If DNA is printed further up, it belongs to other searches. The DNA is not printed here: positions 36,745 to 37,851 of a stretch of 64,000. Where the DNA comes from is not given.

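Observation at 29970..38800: Five-gene island of fibre-like and secreted proteins around a phased repeat array: candidate undescribed system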

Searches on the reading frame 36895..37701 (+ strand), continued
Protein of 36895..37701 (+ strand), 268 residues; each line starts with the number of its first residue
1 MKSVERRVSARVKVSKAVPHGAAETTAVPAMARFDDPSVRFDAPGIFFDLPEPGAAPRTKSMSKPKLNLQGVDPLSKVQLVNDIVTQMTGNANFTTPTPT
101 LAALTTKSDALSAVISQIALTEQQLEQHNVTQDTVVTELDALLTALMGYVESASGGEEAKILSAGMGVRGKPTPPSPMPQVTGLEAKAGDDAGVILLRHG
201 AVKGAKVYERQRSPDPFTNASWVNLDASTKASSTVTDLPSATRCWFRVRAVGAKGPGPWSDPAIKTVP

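Call 55: fold_search(model_id=the predicted structure, library=viral)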
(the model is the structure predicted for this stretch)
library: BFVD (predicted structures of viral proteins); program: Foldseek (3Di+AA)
matches with E <= 10: 826; with E <= 0.001: 144
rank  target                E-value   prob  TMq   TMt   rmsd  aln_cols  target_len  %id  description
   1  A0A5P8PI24            3.6e-07  1.00  0.34  0.30   6.2       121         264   21  Major tail protein [Bacillus phage 049ML001]
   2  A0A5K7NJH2            5.2e-07  1.00  0.34  0.12   5.9       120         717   18  Tail fiber protein [Klebsiella phage 13]
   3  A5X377                1.0e-06  1.00  0.33  0.23   5.6       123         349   19  A5 tail fiber protein (Fragment) [Enterobacteria phage A5]
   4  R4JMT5                1.1e-06  1.00  0.35  0.35   8.4       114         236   19  Fibronectin type-III domain-containing protein [Bacillus phage SIOphi]
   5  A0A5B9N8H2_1          1.1e-06  1.00  0.33  0.08   5.3       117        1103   22  (no name in the UniProt tables at hand)
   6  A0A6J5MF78            1.2e-06  1.00  0.36  0.35   2.0        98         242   23  Fibronectin type III [uncultured Caudovirales phage]
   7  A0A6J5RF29            1.8e-06  1.00  0.36  0.47   6.4       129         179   20  Fibronectin type III [uncultured Caudovirales phage]
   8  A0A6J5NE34            2.0e-06  1.00  0.35  0.67   2.6       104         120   23  Fibronectin type III [uncultured Caudovirales phage]
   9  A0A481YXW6            2.1e-06  1.00  0.31  0.32   7.9       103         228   16  Fibronectin type-III domain-containing protein [Marseillevirus LCMAC201]
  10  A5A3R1                3.4e-06  1.00  0.33  0.07   7.3       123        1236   22  (no name in the UniProt tables at hand)
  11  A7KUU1                4.5e-06  1.00  0.36  0.15   1.6        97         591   21  (no name in the UniProt tables at hand)
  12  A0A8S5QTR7            6.5e-06  1.00  0.32  0.19   2.2        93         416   22  receptor protein-tyrosine kinase [Siphoviridae sp. ct5co22]
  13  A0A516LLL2            6.5e-06  1.00  0.33  0.08   3.4        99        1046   21  (no name in the UniProt tables at hand)
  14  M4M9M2                7.3e-06  1.00  0.35  0.07  15.4       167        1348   16  (no name in the UniProt tables at hand)
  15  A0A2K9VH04            8.2e-06  1.00  0.33  0.11   7.4       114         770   27  Minor tail protein [Gordonia phage Beenie]
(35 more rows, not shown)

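Call 68: search_protein_families(library=pfam, proteins=[L030:3119-5089:-, L019:11682-15011:+, L059:6596-9751:-, L017:377-4594:-, L080:2212-3537:-, L022:4887-6626:+, L037:15954-16658:+, L057:5820-6473:-, L046:18735-20324:-], max_evalue=0.001)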
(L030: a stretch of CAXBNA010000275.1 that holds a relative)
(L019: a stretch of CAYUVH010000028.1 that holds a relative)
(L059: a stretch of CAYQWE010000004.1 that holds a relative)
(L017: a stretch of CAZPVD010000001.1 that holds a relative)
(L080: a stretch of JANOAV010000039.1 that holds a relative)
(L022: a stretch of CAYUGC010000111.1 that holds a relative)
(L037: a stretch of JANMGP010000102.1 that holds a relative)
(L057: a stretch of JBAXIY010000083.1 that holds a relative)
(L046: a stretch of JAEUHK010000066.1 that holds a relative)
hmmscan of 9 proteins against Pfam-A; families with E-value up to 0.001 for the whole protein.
L030:3119-5089:- (656 aa): 4 families
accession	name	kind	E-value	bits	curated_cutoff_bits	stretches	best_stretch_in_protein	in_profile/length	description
PF02384.22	N6_Mtase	-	5e-32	111.9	20.4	1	290-622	2-276/311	N-6 DNA Methylase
PF13588.12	HSDR_N_2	-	1.8e-25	89.6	25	1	37-156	1-110/110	Type I restriction enzyme R protein N terminus (HSDR_N)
PF01170.24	UPF0020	-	1.1e-08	35.4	22.3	1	328-453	25-135/197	RMKL-like, methyltransferase domain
PF07669.17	Eco57I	-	0.00019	22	25.3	0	423-542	57-165/171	Eco57I restriction-modification methylase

L019:11682-15011:+ (1109 aa): 19 families
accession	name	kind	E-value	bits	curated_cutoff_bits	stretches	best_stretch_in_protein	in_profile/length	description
PF00005.33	ABC_tran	-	1.1e-16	62.1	25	0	20-47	1-28/137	ABC transporter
PF13304.12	AAA_21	-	4.8e-11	43.7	27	0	565-610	250-295/304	AAA domain, putative AbiEii toxin, Type IV TA system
PF17755.6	UvrA_DNA-bind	-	4.9e-09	36.9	23.2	1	359-422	2-65/110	UvrA DNA-binding domain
PF02463.25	SMC_N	-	5.7e-09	36.2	40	0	402-627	135-211/220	RecF/RecN/SMC N terminal domain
PF17760.6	UvrA_inter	-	6.9e-08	32.8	23.3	1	139-246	4-106/109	UvrA interaction domain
PF13191.12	AAA_16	-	1.6e-07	32.4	32.6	0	31-58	25-51/167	AAA ATPase domain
PF13555.12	AAA_29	-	3.7e-07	30.2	27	0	26-46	18-38/61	P-loop containing region of AAA domain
PF20703.3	nSTAND1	-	1.8e-06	28.3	27.1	0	30-47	33-50/379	Novel STAND NTPase 1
PF13401.12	AAA_22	-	4e-05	24.4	27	0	734-754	6-26/130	AAA domain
PF13521.12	AAA_28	-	4.8e-05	24.1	27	0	33-94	2-61/164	AAA domain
PF20720.3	nSTAND3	-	5e-05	23.5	27.2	0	29-49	16-36/155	Novel STAND NTPase 3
PF13671.12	AAA_33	-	5.6e-05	23.9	27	0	735-754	1-20/143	AAA domain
PF05729.18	NACHT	-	6.4e-05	23.3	26.7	0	734-754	1-21/167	NACHT domain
PF13175.12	AAA_15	-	8.6e-05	22.7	32.1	0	923-1031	265-361/374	AAA ATPase domain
PF00684.25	DnaJ_CXXCXGXG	-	0.00015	22.4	32.7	0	860-892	15-50/65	DnaJ central domain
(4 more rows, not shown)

L059:6596-9751:- (1051 aa): 4 families
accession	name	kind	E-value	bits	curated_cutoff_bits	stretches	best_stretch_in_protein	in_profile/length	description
PF18766.7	SWI2_SNF2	-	1.4e-34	120.1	26.7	1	291-528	2-209/221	SWI2/SNF2 ATPase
PF04313.20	HSDR_N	-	3.3e-25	89.5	25.1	1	3-178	2-187/198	Type I restriction enzyme R protein N terminus (HSDR_N)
PF04851.21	ResIII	-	3.8e-25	89.1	22.5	1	286-458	3-162/164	Type III restriction enzyme, res subunit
PF22679.2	T1R_D3-like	-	3.2e-15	57.3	27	1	649-714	87-156/158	Type I restriction enzyme subunit R domain 3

L017:377-4594:- (1405 aa): 5 families
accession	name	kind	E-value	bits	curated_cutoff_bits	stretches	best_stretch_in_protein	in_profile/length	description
PF23500.1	DUF7133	-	5.8e-145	483.9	27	1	464-851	4-383/385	Domain of unknown function (DUF7133)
PF04734.18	Ceramidase_alk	-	2.5e-20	73.1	32.1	1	30-247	1-232/509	Neutral/alkaline non-lysosomal ceramidase, N-terminal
PF13646.12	HEAT_2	-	8.5e-13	48.8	27.7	1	931-1013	3-83/88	HEAT repeats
PF00034.26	Cytochrom_C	-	6.6e-05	24.6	21.3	0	1275-1312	3-40/90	Cytochrome c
PF13442.11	Cytochrome_CBB3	-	0.00063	20.5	27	0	1274-1305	4-30/68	Cytochrome C oxidase, cbb3-type, subunit III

L080:2212-3537:- (441 aa): 1 family
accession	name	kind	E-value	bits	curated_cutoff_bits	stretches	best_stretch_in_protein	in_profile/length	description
PF01420.25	Methylase_S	-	4.1e-20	73.1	22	1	4-184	3-167/168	Type I restriction modification DNA specificity domain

L022:4887-6626:+ (579 aa): 3 families
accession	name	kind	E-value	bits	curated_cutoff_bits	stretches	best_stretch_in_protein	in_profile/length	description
PF04542.20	Sigma70_r2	-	3.3e-12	46.5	24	1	26-92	2-70/71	Sigma-70 region 2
PF08281.18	Sigma70_r4_2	-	9.5e-12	44.8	25.7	1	121-171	4-54/54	Sigma-70, region 4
PF04545.22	Sigma70_r4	-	4.4e-11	42.6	24.1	1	124-173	1-50/50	Sigma-70, region 4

L037:15954-16658:+ (234 aa): 4 families
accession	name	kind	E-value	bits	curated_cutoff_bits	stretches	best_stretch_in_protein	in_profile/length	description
PF07638.17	Sigma70_ECF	-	2.8e-47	161.4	21.1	1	23-197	2-181/185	ECF sigma factor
PF08281.18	Sigma70_r4_2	-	5.7e-07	29.5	25.7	1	157-189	16-48/54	Sigma-70, region 4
PF04545.22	Sigma70_r4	-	5.1e-06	26.3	24.1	1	157-195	10-48/50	Sigma-70, region 4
PF06530.18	Phage_antitermQ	-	0.00023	21.5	26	1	131-194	42-105/118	Phage antitermination protein Q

L057:5820-6473:- (217 aa): 2 families
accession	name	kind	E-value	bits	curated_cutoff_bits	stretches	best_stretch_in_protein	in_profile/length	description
PF02777.23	Sod_Fe_C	-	1.9e-41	140.6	20.9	1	112-216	1-100/102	Iron/manganese superoxide dismutases, C-terminal domain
PF00081.27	Sod_Fe_N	-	5.1e-30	104.2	27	1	18-104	2-81/82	Iron/manganese superoxide dismutases, alpha-hairpin domain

L046:18735-20324:- (529 aa): 3 families
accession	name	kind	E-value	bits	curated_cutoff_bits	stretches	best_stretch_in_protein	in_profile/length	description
PF01408.29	GFO_IDH_MocA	-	1.6e-17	64.7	24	1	128-245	4-119/120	Oxidoreductase family, NAD-binding Rossmann fold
PF19051.5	GFO_IDH_MocA_C2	-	9.7e-11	42.1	23.3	1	288-378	43-134/254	Oxidoreductase family, C-terminal alpha/beta domain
PF22725.1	GFO_IDH_MocA_C3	-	0.00015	22.2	27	0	313-341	30-55/124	GFO/IDH/MocA C-terminal domain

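Call 69: search_protein_families(library=padloc, proteins=[window:36985-37701:+, L035:1962-2255:+, L045:9643-9924:+, L073:9157-9531:+], max_evalue=0.01)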
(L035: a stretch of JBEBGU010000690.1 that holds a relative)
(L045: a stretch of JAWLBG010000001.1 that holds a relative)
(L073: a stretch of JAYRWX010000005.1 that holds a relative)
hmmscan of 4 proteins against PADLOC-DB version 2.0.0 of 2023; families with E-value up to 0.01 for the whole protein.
window:36985-37701:+ (238 aa): 0 families

L035:1962-2255:+ (97 aa): 10 families
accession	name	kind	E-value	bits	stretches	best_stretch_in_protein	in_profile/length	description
PDLC02926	HTH_VI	-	5.2e-09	34.2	1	18-78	2-61/92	-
PDLC03665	Control_protein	-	2.2e-06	25.8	1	22-83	13-76/77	control protein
PDLC03536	REase_II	-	1.1e-05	23.2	1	17-72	12-64/237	Type II restriction enzyme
PDLC04142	capH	-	0.00026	20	1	17-72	6-60/103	capH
PDLC03952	RmrA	-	0.00033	17.6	1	23-70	28-75/395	-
PDLC04133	mad1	-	0.0013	17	1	29-53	4-28/60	mads_1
PDLC03949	RmrA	-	0.0031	14.5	1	26-70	11-55/363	-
PDLC03946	RmrA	-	0.0034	14.2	1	23-70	10-55/357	-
PDLC03953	RmrA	-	0.0055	14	1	24-70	12-58/373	-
PDLC03671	Control_protein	-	0.0087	14.3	0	23-69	20-66/84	control protein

L045:9643-9924:+ (93 aa): 6 families
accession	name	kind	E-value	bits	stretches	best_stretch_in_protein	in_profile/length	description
PDLC02926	HTH_VI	-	4.8e-07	27.9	1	19-83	2-65/92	-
PDLC03664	Control_protein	-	0.00033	19.1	1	27-79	22-73/74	control protein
PDLC03955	RmrA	-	0.00045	17.6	1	5-89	10-88/371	-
PDLC03665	Control_protein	-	0.0056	14.9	1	30-78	14-68/77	control protein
PDLC03952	RmrA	-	0.0056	13.5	1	6-74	18-77/395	-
PDLC03946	RmrA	-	0.0082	12.9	1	27-83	11-65/357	-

L073:9157-9531:+ (124 aa): 14 families
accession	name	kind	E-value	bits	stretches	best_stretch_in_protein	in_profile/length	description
PDLC02926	HTH_VI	-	2.9e-10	38.3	1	36-97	5-66/92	-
PDLC03665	Control_protein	-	2.3e-06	25.7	1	37-94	13-70/77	control protein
PDLC04142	capH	-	3.2e-06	26.2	1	33-88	7-60/103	capH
PDLC03952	RmrA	-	2.4e-05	21.3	1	31-84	20-74/395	-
PDLC03951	RmrA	-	2.5e-05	21.4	1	37-89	13-65/400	-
PDLC03949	RmrA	-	0.00015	18.8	1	41-86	11-56/363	-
PDLC03946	RmrA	-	0.00027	17.8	1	37-85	11-55/357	-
PDLC03947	RmrA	-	0.00033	17.6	1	28-82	7-61/383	-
PDLC03953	RmrA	-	0.00038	17.8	1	38-85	11-58/373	-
PDLC03669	Control_protein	-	0.00041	18.6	1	38-80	15-57/96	control protein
PDLC03954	RmrA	-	0.001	16.1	1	37-86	15-64/380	-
PDLC03668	Control_protein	-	0.005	15.3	1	34-86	10-62/79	control protein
PDLC04133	mad1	-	0.0066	14.7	0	46-73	6-33/60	mads_1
PDLC03664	Control_protein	-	0.0087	14.5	0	38-90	19-71/74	control protein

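Call 70: search_protein_families(library=pfam, proteins=[L035:1962-2255:+, L045:9643-9924:+, L073:9157-9531:+, L046:9628-9984:+, L048:9558-9911:+, L007:8461-9204:-, L007:6194-8281:-, L007:5235-6197:-, L005:2-1204:-, L012:8010-9155:-], max_evalue=0.01)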
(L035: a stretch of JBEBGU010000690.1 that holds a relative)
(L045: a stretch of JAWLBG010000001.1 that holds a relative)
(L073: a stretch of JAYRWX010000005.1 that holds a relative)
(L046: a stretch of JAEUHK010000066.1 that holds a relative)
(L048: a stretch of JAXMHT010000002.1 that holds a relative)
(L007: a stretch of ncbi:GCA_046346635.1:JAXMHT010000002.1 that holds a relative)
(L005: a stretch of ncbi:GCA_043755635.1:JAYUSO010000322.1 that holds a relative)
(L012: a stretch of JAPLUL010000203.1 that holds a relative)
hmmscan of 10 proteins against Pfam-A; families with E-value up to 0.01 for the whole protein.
L035:1962-2255:+ (97 aa): 5 families
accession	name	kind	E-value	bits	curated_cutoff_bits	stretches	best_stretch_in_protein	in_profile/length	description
PF01381.28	HTH_3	-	1.3e-10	41.5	23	1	23-70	2-49/55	Helix-turn-helix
PF13560.12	HTH_31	-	7.4e-08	33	27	1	17-70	1-55/64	Helix-turn-helix domain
PF13443.12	HTH_26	-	0.00061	20.4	22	1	25-70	5-51/63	Cro/C1-type HTH DNA-binding domain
PF13545.12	HTH_Crp_2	-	0.0012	19.2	27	1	26-48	18-40/70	Crp-like helix-turn-helix domain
PF13744.12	HTH_37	-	0.0018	18.5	27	1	17-70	18-72/80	Helix-turn-helix domain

L045:9643-9924:+ (93 aa): 3 families
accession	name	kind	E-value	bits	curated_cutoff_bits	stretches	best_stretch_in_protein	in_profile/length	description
PF13443.12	HTH_26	-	4.9e-08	33.5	22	1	30-79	9-58/63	Cro/C1-type HTH DNA-binding domain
PF13560.12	HTH_31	-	7.8e-07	29.7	27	1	27-73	10-56/64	Helix-turn-helix domain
PF01381.28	HTH_3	-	9.9e-05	22.7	23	1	32-78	10-55/55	Helix-turn-helix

L073:9157-9531:+ (124 aa): 5 families
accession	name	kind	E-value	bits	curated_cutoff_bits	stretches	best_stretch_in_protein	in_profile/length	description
PF01381.28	HTH_3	-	3.2e-14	53.2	23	1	37-86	1-50/55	Helix-turn-helix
PF13560.12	HTH_31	-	9.8e-10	39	27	1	37-86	6-56/64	Helix-turn-helix domain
PF12844.13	HTH_19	-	1.2e-06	28.8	30.2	1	41-91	8-58/64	Helix-turn-helix domain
PF00157.23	Pou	-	0.00065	20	27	1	26-52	2-28/72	Pou domain - N-terminal to homeobox domain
PF13443.12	HTH_26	-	0.0084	16.8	22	0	45-85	10-51/63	Cro/C1-type HTH DNA-binding domain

L046:9628-9984:+ (118 aa): 4 families
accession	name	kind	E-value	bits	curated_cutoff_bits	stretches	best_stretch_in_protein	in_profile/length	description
PF01381.28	HTH_3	-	8.1e-05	23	23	1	26-54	4-32/55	Helix-turn-helix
PF13560.12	HTH_31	-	0.00013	22.6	27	1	26-58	9-42/64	Helix-turn-helix domain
PF09339.16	HTH_IclR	-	0.00058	20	22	0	25-49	12-36/52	IclR helix-turn-helix domain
PF13412.12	HTH_24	-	0.0041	17.1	21.9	1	28-49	14-35/48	Winged helix-turn-helix DNA-binding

L048:9558-9911:+ (117 aa): 4 families
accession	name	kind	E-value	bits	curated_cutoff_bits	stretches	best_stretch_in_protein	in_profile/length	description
PF13560.12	HTH_31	-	5.8e-07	30.2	27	1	23-77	2-57/64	Helix-turn-helix domain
PF01381.28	HTH_3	-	5.6e-06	26.7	23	1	29-78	3-52/55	Helix-turn-helix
PF12844.13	HTH_19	-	0.0018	18.6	30.2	1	24-71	1-48/64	Helix-turn-helix domain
PF13443.12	HTH_26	-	0.0024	18.5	22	1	28-79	3-55/63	Cro/C1-type HTH DNA-binding domain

L007:8461-9204:- (247 aa): 0 families

L007:6194-8281:- (695 aa): 1 family
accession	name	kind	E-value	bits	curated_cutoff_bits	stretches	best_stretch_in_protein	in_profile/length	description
PF18884.5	TSP3_bac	-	2.8e-07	30.7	25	2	57-80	1-22/22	Bacterial TSP3 repeat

L007:5235-6197:- (320 aa): 0 families

L005:2-1204:- (401 aa): 0 families

L012:8010-9155:- (381 aa): 1 family
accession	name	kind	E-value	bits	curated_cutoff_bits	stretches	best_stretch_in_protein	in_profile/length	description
PF08238.18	Sel1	-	7.5e-64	210.3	30.7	8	238-273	1-36/36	Sel1 repeat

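Call 84: find_related_loci(query=A1, collection=viral_contigs, flank=10000)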
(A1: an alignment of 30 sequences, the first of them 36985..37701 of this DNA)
Query A1 (238 aa) in viral_contigs; peptide patterns used: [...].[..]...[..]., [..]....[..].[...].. (x = any residue, [..] = any of these).
50 stretches matched a pattern; 1 encode a relative of the query (tblastn E <= 1e-3); 1 distinct loci.
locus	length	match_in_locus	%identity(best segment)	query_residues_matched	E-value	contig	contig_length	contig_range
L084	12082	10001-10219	32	164-238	2e-5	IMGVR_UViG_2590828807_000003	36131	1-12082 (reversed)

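Call 90: search_protein_families(library=pfam, proteins=[L008:2843-5914:-], max_evalue=0.001)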
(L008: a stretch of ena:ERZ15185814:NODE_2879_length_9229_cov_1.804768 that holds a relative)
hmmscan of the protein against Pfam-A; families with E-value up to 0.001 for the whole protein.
L008:2843-5914:- (1023 aa): 1 family
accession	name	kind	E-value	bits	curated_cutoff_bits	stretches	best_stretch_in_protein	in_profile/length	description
PF18884.5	TSP3_bac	-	4e-06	27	25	0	142-163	1-22/22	Bacterial TSP3 repeat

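Call 102: search_protein_families(library=pfam, proteins=[L007:10789-11241:+], max_evalue=0.01)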
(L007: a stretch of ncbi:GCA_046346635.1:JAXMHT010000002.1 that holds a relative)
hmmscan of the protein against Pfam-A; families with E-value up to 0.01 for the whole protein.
L007:10789-11241:+ (150 aa): 1 family
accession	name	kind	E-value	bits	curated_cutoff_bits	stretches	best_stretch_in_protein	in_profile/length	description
PF01391.23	Collagen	-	1.5e-07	31.5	27.2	1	39-98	1-59/60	Collagen triple helix repeat (20 copies)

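Call 112: search_protein_families(library=padloc, proteins=[L012:4990-7071:+, L012:8-1870:+, L012:8010-9155:-, L030:3119-5089:-, L059:6596-9751:-, L080:2212-3537:-], max_evalue=0.00001)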
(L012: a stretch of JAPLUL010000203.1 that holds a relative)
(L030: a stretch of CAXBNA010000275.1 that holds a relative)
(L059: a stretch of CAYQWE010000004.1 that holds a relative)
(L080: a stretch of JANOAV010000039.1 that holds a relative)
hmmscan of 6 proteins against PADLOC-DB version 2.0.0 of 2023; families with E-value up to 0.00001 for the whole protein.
L012:4990-7071:+ (693 aa): 0 families

L012:8-1870:+ (620 aa): 2 families
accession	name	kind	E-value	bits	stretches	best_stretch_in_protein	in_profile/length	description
PDLC03841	LeoBC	-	1.8e-25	88.1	1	12-613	62-596/601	-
PDLC03842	LeoB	-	2.6e-08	31.2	1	445-594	414-559/568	-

L012:8010-9155:- (381 aa): 0 families

L030:3119-5089:- (656 aa): 37 families (the best 25 are shown)
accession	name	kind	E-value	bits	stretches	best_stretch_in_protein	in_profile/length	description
PDLC03318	MTase_II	-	1.5e-146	487.7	2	20-424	18-462/723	Type II methyltransferase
PDLC03034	MTase_I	-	1.3e-71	239.8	2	26-422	43-435/672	Type I methyltransferase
PDLC03018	MTase_I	-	1.2e-62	210.4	3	35-360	22-356/749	Type I methyltransferase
PDLC04134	mad2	-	2.4e-61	206.1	1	37-655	4-491/492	mads_2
PDLC03030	MTase_I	-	1.6e-58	196.7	1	28-564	41-583/670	Type I methyltransferase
PDLC03021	MTase_I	-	1.3e-39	134.4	1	270-565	121-380/491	Type I methyltransferase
PDLC03218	MTase_II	-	3.9e-34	116.1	1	267-617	221-527/532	Type II methyltransferase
PDLC03026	MTase_I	-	9.5e-30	102.2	1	196-562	20-355/487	Type I methyltransferase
PDLC03317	MTase_II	-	1.8e-28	97.4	1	184-592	166-554/831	Type II methyltransferase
PDLC03025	MTase_I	-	5.3e-25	86.1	1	297-564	147-373/569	Type I methyltransferase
PDLC03357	MTase_II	-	1.1e-23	81.5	1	183-550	6-321/620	Type II methyltransferase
PDLC03624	REase_MTase_IIG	-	1.2e-17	61.1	1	273-580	380-665/1271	Type IIG restriction enzyme-methyltransferase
PDLC03031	MTase_I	-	2.2e-17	60.6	1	269-567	137-408/834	Type I methyltransferase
PDLC03024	MTase_I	-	3.7e-14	50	1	488-594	487-597/628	Type I methyltransferase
PDLC03348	MTase_II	-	4.6e-14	49.9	1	288-564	198-454/727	Type II methyltransferase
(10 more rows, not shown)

L059:6596-9751:- (1051 aa): 7 families
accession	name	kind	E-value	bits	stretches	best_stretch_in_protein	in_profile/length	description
PDLC03048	REase_I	-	8.8e-43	144.6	3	285-590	239-526/976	Type I restriction enzyme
PDLC03040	REase_I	-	2.6e-39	132.8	2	255-764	229-724/1029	Type I restriction enzyme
PDLC03041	REase_I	-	4.1e-33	112.5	1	84-735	114-750/1099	Type I restriction enzyme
PDLC03044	REase_I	-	5.7e-29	98.7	2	252-532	220-483/1034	Type I restriction enzyme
PDLC03046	REase_I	-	5.8e-22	75.5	2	660-715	674-729/1025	Type I restriction enzyme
PDLC03045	REase_I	-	1.1e-18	64.6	1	308-506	286-465/995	Type I restriction enzyme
PDLC02704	PbeA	-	6.9e-08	29.4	1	295-502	260-450/682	PbeA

L080:2212-3537:- (441 aa): 97 families (the best 25 are shown)
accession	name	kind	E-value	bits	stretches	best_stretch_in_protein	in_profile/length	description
PDLC03089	Specificity_I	-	2.4e-125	417.1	1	1-433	1-442/446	Type I specificity subunit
PDLC03086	Specificity_I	-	1.2e-86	289.5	1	23-427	29-447/458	Type I specificity subunit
PDLC03168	Specificity_I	-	3.7e-70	235.6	1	1-432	1-452/459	Type I specificity subunit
PDLC03068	Specificity_I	-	2.2e-67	226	1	4-429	3-400/403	Type I specificity subunit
PDLC03154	Specificity_I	-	1e-54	184.6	2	4-197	3-191/406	Type I specificity subunit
PDLC03066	Specificity_I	-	1.2e-51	173.8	1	98-428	114-436/441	Type I specificity subunit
PDLC03063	Specificity_I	-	1.3e-51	173.9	2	234-431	171-363/369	Type I specificity subunit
PDLC03164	Specificity_I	-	2.8e-51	173.1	3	34-256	29-243/409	Type I specificity subunit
PDLC03099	Specificity_I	-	3.7e-51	172.5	1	44-432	24-398/405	Type I specificity subunit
PDLC03186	Specificity_I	-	9.5e-46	154.7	1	227-435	206-417/419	Type I specificity subunit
PDLC03163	Specificity_I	-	5.2e-43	145.7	2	4-244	3-231/434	Type I specificity subunit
PDLC03092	Specificity_I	-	2.7e-40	136.9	1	106-425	100-396/397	Type I specificity subunit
PDLC03136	Specificity_I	-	3.9e-38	129.4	2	141-246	41-146/316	Type I specificity subunit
PDLC03079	Specificity_I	-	1.2e-34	118.3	1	5-424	30-447/470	Type I specificity subunit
PDLC03127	Specificity_I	-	4.4e-34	116.2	2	232-424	8-209/571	Type I specificity subunit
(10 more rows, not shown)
